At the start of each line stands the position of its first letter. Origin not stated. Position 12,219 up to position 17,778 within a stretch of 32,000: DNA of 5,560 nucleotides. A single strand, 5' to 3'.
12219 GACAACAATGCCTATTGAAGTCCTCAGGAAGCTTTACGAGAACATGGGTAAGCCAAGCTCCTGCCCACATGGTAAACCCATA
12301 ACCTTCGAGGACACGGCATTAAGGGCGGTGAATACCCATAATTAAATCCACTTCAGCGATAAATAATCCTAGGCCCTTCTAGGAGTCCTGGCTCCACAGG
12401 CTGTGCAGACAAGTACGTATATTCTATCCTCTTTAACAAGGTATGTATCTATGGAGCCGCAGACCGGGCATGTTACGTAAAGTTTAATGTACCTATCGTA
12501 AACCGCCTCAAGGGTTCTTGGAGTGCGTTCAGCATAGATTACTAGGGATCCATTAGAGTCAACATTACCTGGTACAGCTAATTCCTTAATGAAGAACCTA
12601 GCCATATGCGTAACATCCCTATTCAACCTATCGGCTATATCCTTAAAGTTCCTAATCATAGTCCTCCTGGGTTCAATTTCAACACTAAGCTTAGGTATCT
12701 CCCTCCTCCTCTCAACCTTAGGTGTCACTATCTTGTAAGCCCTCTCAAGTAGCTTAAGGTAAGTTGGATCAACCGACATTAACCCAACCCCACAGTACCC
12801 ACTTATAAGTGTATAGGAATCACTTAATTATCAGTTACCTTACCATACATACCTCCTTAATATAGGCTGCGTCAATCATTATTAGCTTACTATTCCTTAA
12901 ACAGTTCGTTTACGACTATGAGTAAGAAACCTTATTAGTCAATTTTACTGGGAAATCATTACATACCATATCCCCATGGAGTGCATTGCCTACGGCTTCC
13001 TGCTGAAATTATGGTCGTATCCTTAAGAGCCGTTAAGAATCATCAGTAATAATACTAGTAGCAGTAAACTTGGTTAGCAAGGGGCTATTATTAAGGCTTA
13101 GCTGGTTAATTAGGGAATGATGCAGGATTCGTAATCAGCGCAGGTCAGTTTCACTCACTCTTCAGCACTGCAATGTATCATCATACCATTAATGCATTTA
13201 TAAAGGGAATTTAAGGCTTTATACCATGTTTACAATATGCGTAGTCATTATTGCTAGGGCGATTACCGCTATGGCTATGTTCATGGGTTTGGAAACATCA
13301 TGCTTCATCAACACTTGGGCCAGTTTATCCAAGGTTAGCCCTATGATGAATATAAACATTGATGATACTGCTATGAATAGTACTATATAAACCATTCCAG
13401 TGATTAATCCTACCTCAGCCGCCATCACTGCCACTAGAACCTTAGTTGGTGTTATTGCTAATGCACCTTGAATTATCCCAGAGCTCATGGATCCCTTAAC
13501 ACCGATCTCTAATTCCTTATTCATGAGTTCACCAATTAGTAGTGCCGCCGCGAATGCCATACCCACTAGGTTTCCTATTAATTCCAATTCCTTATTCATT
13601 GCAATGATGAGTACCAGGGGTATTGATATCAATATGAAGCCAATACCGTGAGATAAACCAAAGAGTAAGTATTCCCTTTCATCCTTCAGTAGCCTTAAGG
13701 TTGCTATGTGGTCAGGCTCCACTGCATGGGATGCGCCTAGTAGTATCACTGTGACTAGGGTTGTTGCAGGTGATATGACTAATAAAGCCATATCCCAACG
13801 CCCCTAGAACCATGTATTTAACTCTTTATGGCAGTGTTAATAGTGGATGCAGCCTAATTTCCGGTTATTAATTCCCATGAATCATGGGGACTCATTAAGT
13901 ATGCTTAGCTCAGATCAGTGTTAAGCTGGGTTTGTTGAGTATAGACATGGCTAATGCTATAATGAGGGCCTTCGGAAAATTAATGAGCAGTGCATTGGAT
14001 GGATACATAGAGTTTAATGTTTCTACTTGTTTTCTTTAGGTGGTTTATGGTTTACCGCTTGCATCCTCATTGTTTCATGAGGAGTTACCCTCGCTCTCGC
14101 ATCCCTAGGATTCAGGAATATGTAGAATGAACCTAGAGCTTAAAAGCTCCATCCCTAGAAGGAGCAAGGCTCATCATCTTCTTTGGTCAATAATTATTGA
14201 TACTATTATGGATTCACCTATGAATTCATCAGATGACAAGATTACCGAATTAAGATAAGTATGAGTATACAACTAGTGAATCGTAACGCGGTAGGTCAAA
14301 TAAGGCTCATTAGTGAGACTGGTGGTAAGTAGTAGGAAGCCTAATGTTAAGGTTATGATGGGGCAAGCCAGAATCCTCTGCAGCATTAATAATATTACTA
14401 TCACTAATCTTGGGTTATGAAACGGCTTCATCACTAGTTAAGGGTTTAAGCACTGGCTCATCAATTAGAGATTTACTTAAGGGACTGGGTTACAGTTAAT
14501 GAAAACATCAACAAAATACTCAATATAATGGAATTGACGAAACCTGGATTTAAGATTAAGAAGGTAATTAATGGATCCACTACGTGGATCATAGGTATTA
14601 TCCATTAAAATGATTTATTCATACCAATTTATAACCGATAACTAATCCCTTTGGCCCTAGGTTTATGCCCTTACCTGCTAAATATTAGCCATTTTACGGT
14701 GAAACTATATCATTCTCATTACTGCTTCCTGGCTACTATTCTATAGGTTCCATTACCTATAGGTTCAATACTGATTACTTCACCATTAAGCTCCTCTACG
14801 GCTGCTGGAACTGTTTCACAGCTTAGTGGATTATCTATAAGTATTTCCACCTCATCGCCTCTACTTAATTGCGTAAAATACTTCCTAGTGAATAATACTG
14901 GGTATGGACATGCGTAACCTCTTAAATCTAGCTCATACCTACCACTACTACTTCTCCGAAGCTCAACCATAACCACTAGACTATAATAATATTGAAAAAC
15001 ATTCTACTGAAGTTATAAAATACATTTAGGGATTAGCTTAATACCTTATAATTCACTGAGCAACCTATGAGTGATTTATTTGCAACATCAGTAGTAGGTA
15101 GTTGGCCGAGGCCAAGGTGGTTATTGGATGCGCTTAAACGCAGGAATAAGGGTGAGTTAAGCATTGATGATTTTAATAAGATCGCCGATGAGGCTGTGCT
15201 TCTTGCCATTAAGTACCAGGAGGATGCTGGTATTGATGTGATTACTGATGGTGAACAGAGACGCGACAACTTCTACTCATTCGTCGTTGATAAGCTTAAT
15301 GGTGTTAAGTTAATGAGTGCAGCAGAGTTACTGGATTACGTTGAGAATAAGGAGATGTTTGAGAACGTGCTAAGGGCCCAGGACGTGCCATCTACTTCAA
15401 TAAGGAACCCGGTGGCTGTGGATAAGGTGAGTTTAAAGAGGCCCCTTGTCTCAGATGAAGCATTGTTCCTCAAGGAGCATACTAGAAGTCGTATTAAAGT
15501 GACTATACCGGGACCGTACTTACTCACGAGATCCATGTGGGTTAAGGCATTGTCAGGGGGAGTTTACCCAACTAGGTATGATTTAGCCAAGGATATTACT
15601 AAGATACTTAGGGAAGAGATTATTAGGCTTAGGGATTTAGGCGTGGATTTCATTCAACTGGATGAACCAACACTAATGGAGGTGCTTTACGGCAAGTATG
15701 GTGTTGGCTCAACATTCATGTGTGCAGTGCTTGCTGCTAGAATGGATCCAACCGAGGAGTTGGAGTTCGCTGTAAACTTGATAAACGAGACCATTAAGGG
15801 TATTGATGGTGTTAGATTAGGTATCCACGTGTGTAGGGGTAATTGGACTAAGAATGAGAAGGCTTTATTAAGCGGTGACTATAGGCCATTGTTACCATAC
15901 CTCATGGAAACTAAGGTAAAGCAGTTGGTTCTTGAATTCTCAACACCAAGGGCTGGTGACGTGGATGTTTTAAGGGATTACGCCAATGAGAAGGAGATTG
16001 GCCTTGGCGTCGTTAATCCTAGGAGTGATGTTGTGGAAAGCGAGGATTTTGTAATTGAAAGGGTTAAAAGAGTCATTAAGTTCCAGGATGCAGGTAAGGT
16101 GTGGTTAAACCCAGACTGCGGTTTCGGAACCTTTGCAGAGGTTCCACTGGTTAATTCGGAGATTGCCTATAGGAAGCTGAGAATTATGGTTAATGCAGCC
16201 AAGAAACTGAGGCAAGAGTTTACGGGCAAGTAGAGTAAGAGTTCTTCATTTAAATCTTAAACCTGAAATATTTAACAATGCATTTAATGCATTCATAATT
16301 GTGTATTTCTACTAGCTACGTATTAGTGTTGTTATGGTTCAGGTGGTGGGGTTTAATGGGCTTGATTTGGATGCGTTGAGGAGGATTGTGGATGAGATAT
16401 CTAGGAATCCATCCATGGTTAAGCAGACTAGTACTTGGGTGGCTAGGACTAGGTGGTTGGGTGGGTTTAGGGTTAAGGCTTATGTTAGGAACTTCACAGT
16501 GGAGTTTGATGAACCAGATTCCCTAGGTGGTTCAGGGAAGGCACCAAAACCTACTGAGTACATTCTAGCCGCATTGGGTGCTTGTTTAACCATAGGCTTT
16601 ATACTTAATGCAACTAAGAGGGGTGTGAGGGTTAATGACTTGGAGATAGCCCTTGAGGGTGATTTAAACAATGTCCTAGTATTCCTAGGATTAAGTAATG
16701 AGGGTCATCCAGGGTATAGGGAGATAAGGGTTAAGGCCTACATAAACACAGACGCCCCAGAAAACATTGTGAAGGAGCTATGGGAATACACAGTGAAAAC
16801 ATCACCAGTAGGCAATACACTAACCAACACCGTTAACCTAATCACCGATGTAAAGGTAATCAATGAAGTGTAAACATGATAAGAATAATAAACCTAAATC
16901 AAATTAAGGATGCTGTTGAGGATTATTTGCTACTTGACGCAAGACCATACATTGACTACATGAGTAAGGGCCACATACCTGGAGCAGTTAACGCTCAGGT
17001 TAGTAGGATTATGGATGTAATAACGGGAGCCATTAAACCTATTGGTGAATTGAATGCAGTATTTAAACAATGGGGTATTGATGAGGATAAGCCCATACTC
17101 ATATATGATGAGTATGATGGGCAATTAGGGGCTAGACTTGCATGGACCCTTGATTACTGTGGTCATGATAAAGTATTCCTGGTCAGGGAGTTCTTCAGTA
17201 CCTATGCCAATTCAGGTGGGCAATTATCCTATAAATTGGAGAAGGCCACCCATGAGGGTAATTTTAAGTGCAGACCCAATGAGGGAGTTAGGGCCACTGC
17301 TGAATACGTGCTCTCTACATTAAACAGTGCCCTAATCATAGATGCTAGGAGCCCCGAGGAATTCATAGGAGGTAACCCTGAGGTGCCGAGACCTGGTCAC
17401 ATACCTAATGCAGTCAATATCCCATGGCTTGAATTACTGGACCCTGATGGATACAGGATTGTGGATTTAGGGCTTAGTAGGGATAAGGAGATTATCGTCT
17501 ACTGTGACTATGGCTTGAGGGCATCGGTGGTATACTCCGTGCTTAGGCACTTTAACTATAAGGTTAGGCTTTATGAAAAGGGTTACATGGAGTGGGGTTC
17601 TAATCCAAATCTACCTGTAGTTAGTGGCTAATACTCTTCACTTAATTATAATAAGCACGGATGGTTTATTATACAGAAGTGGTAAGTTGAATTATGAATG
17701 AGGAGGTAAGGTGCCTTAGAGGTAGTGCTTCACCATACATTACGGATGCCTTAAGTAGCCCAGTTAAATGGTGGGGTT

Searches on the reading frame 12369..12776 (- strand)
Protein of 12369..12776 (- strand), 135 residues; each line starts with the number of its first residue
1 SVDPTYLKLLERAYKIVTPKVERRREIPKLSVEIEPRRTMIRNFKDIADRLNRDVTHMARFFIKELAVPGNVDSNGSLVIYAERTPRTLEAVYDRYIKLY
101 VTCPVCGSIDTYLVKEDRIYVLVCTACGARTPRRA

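Call 73: search_protein_families(library=pfam, proteins=[window:12369-12776:-], max_evalue=0.5)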
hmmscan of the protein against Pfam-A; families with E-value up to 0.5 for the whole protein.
window:12369-12776:- (135 aa): 16 families
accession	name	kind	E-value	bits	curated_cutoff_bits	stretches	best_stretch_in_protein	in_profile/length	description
PF01873.23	eIF-5_eIF-2B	-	2.5e-32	111.7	27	1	22-130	8-117/117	Domain found in IF2B/IF5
PF08271.17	Zn_Ribbon_TF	-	0.0011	18.9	29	1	102-129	2-27/43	TFIIB zinc-binding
PF14354.12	Lar_restr_allev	-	0.0022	18.7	28.6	1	103-129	6-33/58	Restriction alleviation protein Lar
PF11781.13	Zn_ribbon_RRN7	-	0.015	15.3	27.1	0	102-112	6-15/32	Zinc-finger of RNA-polymerase I-specific TFIIB, Rrn7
PF08274.17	Zn_Ribbon_YjdM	-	0.016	15.6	30.8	1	103-128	5-26/30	PhnA Zinc-Ribbon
PF23451.1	Zn_ribbon_PaaD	-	0.026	14.6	27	1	100-114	14-28/53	PaaD zinc beta ribbon domain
PF13248.11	Zn_ribbon_3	-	0.035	14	27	0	100-109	2-11/26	zinc-ribbon domain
PF07282.18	Cas12f1-like_TNB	-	0.055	14.1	26.3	1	102-131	30-50/60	Cas12f1-like, TNB domain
PF12760.12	Zn_ribbon_IS1595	-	0.063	13.7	25.4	1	101-129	19-45/46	Transposase zinc-ribbon domain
PF09297.16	Zn_ribbon_NUD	-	0.07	13.3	24.8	0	103-130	6-30/32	NADH pyrophosphatase zinc ribbon domain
PF05129.18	Zn_ribbon_Elf1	-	0.11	13.1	29.8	1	97-130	19-55/79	Transcription elongation factor Elf1 like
PF09723.15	Zn_ribbon_8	-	0.12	12.9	34.4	0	102-108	28-34/41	Zinc ribbon domain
PF08273.17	Zn_Ribbon_Prim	-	0.14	12.9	23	0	102-128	5-32/37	Zinc-binding domain of primase-helicase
PF18073.7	Zn_ribbon_LapB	-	0.16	12.1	25.7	0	123-133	2-12/28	Rubredoxin metal binding domain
PF09526.16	DUF2387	-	0.21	12.1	25.9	1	102-128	10-37/72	Probable metal-binding protein (DUF2387)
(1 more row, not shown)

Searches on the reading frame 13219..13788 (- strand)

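Call 73: search_protein_families(library=pfam, proteins=[window:13219-13788:-], max_evalue=0.5)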
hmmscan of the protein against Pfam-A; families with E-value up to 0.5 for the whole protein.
window:13219-13788:- (189 aa): 1 family
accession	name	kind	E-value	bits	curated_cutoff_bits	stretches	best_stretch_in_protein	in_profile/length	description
PF03824.22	NicO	-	7.3e-05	22.7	27.7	1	12-89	6-96/287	High-affinity nickel-transport protein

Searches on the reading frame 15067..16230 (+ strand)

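Call 73: search_protein_families(library=pfam, proteins=[window:15067-16230:+], max_evalue=0.5)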
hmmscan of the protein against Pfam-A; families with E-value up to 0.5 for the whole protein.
window:15067-16230:+ (388 aa): 2 families
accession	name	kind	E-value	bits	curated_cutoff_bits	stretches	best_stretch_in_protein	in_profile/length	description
PF01717.24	Meth_synt_2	-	1.7e-31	110.1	21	1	5-379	1-323/324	Cobalamin-independent synthase, Catalytic domain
PF08267.18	Meth_synt_1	-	0.0012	18.9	27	1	169-204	172-207/313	Cobalamin-independent synthase, N-terminal domain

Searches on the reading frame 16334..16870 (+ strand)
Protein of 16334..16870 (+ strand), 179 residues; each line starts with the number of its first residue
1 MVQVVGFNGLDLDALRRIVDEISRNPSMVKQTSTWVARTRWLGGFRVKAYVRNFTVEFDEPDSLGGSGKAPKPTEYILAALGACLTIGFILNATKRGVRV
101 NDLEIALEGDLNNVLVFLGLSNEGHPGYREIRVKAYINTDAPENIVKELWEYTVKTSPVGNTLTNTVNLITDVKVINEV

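Call 73: search_protein_families(library=pfam, proteins=[window:16334-16870:+], max_evalue=0.5)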
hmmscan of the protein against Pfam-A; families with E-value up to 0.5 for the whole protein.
window:16334-16870:+ (179 aa): 2 families
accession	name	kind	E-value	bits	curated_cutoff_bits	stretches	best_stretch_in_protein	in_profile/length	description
PF02566.24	OsmC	-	9e-19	68.2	27.5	1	66-169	1-97/100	OsmC-like protein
PF23691.1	YmgL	-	0.09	13.2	27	1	157-171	20-34/36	YmgL-like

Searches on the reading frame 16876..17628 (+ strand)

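Call 10: search_protein_families(library=pfam, proteins=[window:16876-17628:+], max_evalue=0.01)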
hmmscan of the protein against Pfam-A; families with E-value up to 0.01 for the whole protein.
window:16876-17628:+ (251 aa): 1 family
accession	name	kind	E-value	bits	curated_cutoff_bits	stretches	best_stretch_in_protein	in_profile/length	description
PF00581.25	Rhodanese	-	5e-30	104.4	22.2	2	142-241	2-100/102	Rhodanese-like domain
